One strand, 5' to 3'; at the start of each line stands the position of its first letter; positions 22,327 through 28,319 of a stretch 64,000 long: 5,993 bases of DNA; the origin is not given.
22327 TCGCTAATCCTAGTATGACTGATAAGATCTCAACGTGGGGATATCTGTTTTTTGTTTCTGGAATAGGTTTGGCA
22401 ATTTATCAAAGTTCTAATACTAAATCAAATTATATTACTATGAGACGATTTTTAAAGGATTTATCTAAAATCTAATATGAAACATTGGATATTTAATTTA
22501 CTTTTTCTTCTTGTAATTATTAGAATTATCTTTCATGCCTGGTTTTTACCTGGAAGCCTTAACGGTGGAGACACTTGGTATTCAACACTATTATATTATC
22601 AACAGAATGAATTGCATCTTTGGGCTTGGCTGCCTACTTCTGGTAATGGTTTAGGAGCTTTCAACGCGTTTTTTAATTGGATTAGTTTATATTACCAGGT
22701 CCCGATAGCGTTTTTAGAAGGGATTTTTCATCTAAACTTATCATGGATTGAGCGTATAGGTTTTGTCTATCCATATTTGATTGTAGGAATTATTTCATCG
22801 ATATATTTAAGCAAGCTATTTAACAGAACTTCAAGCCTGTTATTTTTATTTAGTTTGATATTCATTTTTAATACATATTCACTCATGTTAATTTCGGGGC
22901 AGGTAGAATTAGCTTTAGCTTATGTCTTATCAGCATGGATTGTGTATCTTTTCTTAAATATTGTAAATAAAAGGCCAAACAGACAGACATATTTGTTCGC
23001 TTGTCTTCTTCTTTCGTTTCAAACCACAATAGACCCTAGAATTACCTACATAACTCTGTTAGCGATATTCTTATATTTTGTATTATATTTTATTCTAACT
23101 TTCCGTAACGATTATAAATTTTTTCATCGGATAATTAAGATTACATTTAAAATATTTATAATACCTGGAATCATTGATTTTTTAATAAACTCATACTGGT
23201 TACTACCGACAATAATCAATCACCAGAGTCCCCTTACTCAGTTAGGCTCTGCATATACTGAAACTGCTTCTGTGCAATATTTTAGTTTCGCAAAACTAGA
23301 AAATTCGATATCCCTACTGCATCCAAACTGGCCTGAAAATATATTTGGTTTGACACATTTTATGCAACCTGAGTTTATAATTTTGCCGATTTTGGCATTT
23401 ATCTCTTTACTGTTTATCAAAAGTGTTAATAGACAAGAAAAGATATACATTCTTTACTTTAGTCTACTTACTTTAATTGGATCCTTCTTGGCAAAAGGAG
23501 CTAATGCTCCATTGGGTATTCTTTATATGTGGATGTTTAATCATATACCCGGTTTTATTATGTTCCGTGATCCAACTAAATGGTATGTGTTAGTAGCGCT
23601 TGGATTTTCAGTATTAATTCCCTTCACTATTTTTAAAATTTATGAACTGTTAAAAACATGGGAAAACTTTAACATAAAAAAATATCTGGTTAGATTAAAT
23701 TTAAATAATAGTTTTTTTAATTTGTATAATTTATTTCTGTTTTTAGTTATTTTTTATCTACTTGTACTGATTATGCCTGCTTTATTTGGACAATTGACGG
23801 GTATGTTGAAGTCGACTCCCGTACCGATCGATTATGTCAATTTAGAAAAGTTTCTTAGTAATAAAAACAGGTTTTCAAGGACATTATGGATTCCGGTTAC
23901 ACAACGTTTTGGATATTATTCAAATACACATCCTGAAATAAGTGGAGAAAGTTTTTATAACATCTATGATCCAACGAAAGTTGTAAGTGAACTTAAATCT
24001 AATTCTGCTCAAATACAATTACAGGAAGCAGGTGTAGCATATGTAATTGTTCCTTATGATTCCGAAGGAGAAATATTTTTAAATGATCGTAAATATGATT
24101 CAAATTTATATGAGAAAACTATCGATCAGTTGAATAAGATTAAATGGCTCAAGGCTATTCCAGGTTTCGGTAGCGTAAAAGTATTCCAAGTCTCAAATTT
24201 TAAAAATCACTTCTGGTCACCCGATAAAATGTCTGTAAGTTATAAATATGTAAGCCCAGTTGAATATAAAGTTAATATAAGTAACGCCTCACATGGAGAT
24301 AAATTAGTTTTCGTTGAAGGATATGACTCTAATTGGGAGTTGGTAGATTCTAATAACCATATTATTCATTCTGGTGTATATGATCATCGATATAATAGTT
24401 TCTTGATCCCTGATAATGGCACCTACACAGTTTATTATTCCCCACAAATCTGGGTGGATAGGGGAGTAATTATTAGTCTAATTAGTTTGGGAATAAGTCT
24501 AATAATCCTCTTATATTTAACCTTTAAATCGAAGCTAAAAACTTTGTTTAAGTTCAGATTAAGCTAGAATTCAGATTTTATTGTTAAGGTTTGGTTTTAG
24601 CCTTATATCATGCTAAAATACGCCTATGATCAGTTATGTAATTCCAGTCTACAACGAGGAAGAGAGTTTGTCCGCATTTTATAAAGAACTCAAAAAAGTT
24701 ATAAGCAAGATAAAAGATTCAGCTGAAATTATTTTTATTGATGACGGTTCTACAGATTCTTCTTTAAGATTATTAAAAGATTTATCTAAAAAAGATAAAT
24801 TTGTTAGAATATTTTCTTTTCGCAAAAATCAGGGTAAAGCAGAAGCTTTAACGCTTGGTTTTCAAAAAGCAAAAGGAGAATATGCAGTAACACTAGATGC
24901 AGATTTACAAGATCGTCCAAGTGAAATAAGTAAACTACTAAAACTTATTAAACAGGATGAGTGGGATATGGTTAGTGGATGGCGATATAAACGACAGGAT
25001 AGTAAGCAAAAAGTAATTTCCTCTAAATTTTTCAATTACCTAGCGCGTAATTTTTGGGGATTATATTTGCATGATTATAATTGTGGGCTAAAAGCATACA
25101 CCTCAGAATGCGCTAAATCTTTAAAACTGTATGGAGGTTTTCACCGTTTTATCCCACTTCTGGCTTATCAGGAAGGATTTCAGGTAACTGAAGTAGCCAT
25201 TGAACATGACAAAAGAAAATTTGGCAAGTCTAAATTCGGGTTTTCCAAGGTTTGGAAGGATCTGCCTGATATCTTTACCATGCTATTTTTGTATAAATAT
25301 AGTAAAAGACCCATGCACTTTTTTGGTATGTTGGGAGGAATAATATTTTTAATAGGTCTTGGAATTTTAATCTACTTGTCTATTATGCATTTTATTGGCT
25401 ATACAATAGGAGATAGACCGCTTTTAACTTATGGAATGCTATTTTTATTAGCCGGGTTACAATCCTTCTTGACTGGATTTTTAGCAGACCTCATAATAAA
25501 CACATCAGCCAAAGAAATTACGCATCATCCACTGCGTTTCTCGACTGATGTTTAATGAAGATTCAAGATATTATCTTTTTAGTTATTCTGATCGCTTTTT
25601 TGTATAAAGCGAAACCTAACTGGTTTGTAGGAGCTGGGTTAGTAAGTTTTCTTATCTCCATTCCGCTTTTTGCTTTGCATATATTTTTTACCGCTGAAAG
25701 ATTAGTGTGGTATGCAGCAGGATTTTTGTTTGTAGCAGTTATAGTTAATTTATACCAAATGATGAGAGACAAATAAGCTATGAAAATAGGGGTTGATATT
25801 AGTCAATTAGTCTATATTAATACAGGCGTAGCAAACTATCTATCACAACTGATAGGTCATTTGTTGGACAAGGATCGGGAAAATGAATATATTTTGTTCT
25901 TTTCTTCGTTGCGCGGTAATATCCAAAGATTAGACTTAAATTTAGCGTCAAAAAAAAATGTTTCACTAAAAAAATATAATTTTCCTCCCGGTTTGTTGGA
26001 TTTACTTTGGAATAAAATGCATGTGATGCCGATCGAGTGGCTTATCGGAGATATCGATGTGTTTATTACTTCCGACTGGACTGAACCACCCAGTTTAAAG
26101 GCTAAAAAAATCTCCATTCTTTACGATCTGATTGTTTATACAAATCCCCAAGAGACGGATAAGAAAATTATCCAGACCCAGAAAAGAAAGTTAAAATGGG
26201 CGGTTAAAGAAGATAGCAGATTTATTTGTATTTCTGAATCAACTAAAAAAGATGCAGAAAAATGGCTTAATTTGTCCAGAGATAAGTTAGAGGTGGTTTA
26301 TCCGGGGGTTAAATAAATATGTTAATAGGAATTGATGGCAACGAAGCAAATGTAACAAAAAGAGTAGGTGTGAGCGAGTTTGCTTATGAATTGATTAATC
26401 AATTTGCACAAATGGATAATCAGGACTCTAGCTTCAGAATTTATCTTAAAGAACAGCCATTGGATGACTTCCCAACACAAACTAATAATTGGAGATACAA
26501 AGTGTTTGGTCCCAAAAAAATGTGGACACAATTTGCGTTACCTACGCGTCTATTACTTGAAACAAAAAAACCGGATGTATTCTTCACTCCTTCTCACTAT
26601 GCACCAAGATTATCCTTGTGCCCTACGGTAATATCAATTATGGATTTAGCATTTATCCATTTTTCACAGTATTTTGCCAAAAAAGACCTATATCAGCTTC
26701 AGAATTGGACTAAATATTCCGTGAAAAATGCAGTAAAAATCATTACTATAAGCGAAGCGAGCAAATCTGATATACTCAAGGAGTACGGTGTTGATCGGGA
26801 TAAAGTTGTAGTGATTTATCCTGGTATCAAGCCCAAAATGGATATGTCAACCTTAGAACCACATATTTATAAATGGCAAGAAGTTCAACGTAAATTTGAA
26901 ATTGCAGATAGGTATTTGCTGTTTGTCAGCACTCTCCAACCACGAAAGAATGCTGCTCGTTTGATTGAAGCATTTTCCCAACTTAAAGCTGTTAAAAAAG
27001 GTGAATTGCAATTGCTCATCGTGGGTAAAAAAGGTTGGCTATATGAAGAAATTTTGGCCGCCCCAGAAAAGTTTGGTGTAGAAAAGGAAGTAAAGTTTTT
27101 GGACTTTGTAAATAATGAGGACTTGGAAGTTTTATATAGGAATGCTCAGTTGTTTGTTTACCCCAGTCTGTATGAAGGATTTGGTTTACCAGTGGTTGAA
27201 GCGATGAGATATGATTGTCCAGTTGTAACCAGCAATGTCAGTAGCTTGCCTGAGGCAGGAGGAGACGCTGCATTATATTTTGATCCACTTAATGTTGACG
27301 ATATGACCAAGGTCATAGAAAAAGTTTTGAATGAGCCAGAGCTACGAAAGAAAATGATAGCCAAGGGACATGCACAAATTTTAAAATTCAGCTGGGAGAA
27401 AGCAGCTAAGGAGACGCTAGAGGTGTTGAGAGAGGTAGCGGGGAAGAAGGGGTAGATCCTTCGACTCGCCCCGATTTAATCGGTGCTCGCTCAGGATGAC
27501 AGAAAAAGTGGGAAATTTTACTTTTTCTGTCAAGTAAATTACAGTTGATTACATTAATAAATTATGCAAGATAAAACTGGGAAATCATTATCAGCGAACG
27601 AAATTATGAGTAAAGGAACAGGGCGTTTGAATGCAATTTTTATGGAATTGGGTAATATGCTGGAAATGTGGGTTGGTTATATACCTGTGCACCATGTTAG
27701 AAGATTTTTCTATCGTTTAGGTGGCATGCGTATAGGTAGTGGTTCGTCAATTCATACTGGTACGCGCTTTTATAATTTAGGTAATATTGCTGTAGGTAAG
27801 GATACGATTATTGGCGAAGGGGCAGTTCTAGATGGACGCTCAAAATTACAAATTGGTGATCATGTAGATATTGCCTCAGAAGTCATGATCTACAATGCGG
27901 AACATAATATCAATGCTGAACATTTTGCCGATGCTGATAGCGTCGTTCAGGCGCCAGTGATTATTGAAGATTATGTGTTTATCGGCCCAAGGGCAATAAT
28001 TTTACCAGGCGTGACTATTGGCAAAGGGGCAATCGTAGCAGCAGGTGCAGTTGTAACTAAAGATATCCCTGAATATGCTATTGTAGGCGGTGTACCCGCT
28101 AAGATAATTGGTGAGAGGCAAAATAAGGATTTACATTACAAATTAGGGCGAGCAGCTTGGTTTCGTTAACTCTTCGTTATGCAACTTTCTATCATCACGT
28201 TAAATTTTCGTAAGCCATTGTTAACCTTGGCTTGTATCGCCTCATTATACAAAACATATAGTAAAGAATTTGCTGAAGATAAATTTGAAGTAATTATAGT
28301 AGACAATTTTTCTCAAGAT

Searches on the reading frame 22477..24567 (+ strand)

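Call 24: search_protein_families(library=pfam, proteins=[window:22477-24567:+], max_evalue=0.01)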
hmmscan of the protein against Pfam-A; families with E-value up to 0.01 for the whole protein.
window:22477-24567:+ (696 aa): 0 families

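Call 27: search_protein_families(library=ncbifam, proteins=[window:22477-24567:+], max_evalue=0.001)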
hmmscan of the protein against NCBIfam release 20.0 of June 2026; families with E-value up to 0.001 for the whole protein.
window:22477-24567:+ (696 aa): 1 family
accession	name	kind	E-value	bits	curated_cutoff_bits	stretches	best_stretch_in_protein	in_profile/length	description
NF053599.1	transp_MmpA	equivalog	2.4e-07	29.7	210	1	311-484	263-411/543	MmpA family trehalose lipid delivery protein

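Call 88: search_protein_families(library=padloc, proteins=[window:22477-24564:+], max_evalue=0.01)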
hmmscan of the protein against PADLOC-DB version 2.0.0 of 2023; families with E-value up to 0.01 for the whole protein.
window:22477-24564:+ (696 aa): 0 families

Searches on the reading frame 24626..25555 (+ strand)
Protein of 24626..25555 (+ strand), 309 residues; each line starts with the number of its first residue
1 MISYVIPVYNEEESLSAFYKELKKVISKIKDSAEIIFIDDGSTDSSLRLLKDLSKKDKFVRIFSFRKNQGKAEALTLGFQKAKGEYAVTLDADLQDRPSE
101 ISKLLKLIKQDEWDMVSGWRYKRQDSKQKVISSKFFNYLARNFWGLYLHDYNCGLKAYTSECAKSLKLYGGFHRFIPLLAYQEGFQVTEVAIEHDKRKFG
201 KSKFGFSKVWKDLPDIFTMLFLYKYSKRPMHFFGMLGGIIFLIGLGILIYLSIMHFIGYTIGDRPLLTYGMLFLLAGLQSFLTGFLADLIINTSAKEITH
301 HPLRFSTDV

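Call 25: search_protein_families(library=pfam, proteins=[window:24626-25555:+], max_evalue=0.01)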
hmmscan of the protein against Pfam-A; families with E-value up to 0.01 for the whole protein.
window:24626-25555:+ (309 aa): 2 families
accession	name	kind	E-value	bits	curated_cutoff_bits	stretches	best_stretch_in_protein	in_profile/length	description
PF00535.33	Glycos_transf_2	-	1.6e-32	113.2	23.3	1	3-156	1-157/168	Glycosyl transferase family 2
PF10111.15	Glyco_tranf_2_2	-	2.4e-10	40.8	27.3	1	3-110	1-108/276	Glycosyltransferase like family 2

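Call 27: search_protein_families(library=ncbifam, proteins=[window:24626-25555:+], max_evalue=0.001)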
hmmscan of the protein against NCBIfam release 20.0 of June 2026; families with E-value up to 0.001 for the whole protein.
window:24626-25555:+ (309 aa): 23 families
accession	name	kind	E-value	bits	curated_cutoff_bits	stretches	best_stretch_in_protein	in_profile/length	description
NF007986.1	PRK10714.1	equivalog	6.3e-46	156.8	529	1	2-290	8-293/316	undecaprenyl-phosphate 4-deoxy-4-formamido-L-arabinose transferase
NF047588.1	GlcsyltransPgfSStrep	equivalog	1.7e-35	122.7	500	1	2-289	3-286/308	glycosyltransferase PgfS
TIGR04182.1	glyco_TIGR04182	equivalog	1e-23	84.2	325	1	4-296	4-288/293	S-layer glycoprotein N-glycosyltransferase AglJ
NF007482.0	PRK10073.1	equivalog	1e-17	64.2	423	1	2-132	8-137/334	glycosyltransferase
TIGR03937.1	PgaC_IcaA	equivalog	9.6e-17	61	422.3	1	1-94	46-136/407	poly-beta-1,6-N-acetyl-D-glucosamine synthase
NF047683.1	TeichurnBiosyTuaG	equivalog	7e-13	48.8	400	1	2-115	8-118/252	teichuronic acid biosynthesis protein TuaG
NF041875.1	EPS_EpsD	equivalog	2.1e-12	47.1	370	1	2-112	1-108/325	exopolysaccharide biosynthesis glycosyltransferase EpsD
TIGR04283.1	glyco_like_mftF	equivalog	3e-12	46.6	182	1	2-124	1-112/221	TIGR04283 family arsenosugar biosynthesis glycosyltransferase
TIGR03111.1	glyc2_xrt_Gpos1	hypoth_equivalog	5.2e-11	42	363.95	1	2-173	51-220/439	TIGR03111 family XrtG-associated glycosyltransferase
NF058614.1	PPMAGASynPpgS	equivalog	3.4e-10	39.7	370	1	5-193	5-195/226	polyprenyl-phospho-N-acetylgalactosaminyl synthase PpgS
NF041391.1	DPhHxTase_Halo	equivalog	6.4e-09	35.1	375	1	8-198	3-187/213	dolichyl-phosphate hexose transferase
NF045692.1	OglycostaseCruG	equivalog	1.2e-08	34.3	600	1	2-117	43-161/386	2'-O-glycosyltransferase CruG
TIGR03965.1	mycofact_glyco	equivalog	1.5e-08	34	280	1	2-112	76-183/467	mycofactocin biosynthesis glycosyltransferase MftF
NF010496.0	PRK13915.1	equivalog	2.3e-08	33.5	262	1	2-123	33-157/307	glucosyl-3-phosphoglycerate synthase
NF038302.1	EPS_HpsE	equivalog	3.8e-07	29.4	300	1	3-99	4-102/307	hormogonium polysaccharide biosynthesis glycosyltransferase HpsE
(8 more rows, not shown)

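Call 57: search_solved_structures(query=window:24626-25552:+, max_evalue=0.001)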
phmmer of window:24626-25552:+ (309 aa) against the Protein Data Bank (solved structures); distinct sequences matched with E-value up to 0.001: 21.
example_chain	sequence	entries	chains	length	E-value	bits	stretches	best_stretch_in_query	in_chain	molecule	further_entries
9bhc_C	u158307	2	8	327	9.1e-38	133.6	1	2-290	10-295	Undecaprenyl-phosphate 4-deoxy-4-formamido-L-arabinose transferase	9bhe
9hwj_A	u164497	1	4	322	1.1e-37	133.3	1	2-290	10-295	Undecaprenyl-phosphate 4-deoxy-4-formamido-L-arabinose transferase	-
8vxh_A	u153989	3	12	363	1.3e-37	133.1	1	2-290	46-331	Undecaprenyl-phosphate 4-deoxy-4-formamido-L-arabinose transferase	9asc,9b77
5ekp_C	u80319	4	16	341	1.9e-26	96.4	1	2-305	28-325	Uncharacterized glycosyltransferase sll0501 | Glycosyltransferase sll0501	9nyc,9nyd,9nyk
9nye_A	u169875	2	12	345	1.9e-26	96.4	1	2-305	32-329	Glycosyltransferase sll0501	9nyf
5eke_A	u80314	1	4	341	2.8e-26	95.8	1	2-305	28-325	Uncharacterized glycosyltransferase sll0501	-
5mlz_A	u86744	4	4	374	2.4e-13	53.4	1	2-125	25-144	Dolichol monophosphate mannose synthase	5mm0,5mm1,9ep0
2z87_A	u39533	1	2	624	1.8e-08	37.3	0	2-109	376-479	Chondroitin synthase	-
2z86_A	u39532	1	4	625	1.8e-08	37.3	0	2-109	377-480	Chondroitin synthase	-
5hea_A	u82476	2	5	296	7e-07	32.2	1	1-98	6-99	Putative glycosyltransferase (GalT1)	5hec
6p61_A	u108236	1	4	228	8.5e-07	31.9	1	2-117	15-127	Glycosyltransferase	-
8bz8_A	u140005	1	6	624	3.6e-06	29.8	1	2-121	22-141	Glycosyltransferase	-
8bz4_A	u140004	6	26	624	3.6e-06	29.8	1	2-121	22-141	Glycosyltransferase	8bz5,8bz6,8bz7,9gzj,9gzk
3l7m_A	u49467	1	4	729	1.1e-05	28.3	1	3-95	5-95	Teichoic acid biosynthesis protein F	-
3l7j_A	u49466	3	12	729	1.1e-05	28.3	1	3-95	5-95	Teichoic acid biosynthesis protein F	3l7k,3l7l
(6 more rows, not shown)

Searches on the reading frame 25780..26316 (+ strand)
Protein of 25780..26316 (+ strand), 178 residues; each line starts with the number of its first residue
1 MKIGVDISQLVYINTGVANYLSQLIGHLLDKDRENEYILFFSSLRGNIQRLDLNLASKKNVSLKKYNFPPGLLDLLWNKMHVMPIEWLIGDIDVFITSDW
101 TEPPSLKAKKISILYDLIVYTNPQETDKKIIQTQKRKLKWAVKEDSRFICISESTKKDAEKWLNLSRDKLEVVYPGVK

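Call 25: search_protein_families(library=pfam, proteins=[window:25780-26316:+], max_evalue=0.01)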
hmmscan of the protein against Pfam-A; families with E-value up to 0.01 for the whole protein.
window:25780-26316:+ (178 aa): 1 family
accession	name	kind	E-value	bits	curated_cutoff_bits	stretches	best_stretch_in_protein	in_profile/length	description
PF13439.12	Glyco_transf_4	-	2.8e-07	31.2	28.5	1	16-177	3-166/170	Glycosyltransferase Family 4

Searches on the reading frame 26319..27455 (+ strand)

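Call 25: search_protein_families(library=pfam, proteins=[window:26319-27455:+], max_evalue=0.01)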
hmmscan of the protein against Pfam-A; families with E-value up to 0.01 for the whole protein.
window:26319-27455:+ (378 aa): 6 families
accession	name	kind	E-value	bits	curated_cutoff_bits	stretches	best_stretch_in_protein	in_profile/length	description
PF00534.26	Glycos_transf_1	-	8.3e-37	126.8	26.4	1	197-350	15-169/172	Glycosyl transferases group 1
PF13692.12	Glyco_trans_1_4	-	2.8e-27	96.2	27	1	198-338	2-141/142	Glycosyl transferases group 1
PF13439.12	Glyco_transf_4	-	4.4e-11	43.5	28.5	1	17-171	3-167/170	Glycosyltransferase Family 4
PF20706.3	GT4-conflict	-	1.1e-10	41.5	26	1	207-364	209-383/385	Family 4 Glycosyltransferase in conflict systems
PF13524.12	Glyco_trans_1_2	-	5.7e-08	33.3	25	1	223-366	7-142/144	Glycosyl transferase-like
PF13579.12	Glyco_trans_4_4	-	0.0016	19.3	29.7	1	76-169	64-158/158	Glycosyl transferase 4-like domain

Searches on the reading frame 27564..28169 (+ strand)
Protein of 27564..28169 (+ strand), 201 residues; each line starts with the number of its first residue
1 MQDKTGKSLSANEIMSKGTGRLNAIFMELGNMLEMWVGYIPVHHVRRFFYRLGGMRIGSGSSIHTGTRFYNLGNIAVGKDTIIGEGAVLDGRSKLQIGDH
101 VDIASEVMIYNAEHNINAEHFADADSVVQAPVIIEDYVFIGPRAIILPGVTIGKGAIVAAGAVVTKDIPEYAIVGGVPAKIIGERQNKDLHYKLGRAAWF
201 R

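Call 25: search_protein_families(library=pfam, proteins=[window:27564-28169:+], max_evalue=0.01)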
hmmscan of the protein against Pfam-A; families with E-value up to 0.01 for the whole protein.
window:27564-28169:+ (201 aa): 3 families
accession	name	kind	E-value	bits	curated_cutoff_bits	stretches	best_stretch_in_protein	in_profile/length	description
PF00132.30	Hexapep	-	1.5e-15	56.6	27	1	132-166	2-36/36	Bacterial transferase hexapeptide (six repeats)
PF14602.12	Hexapep_2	-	7.5e-10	38.8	27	1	131-166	1-34/34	Hexapeptide repeat of succinyl-transferase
PF25084.1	LbH_EIF2B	-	0.00026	21.4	54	1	74-156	21-103/105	EIF2B subunit epsilon LbH domain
